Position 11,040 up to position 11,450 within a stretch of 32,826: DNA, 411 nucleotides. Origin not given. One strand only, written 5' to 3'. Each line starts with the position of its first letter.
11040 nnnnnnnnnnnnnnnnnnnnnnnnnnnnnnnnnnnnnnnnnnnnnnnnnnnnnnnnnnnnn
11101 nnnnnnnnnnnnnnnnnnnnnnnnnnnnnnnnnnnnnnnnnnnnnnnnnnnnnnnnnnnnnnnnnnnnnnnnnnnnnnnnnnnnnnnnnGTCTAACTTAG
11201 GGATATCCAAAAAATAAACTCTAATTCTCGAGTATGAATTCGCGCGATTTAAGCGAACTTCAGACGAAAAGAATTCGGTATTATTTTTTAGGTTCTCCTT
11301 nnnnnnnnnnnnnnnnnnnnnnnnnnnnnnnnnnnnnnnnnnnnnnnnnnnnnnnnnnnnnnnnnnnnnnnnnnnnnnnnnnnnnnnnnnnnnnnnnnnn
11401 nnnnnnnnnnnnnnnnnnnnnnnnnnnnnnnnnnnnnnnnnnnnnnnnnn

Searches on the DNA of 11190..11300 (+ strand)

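Call 48: search_dna_similar(query=window:11190-11300:+, collection=plasmids, mode=distant, max_evalue=0.001)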
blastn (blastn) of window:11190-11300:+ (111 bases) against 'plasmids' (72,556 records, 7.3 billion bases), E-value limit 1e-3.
No match.
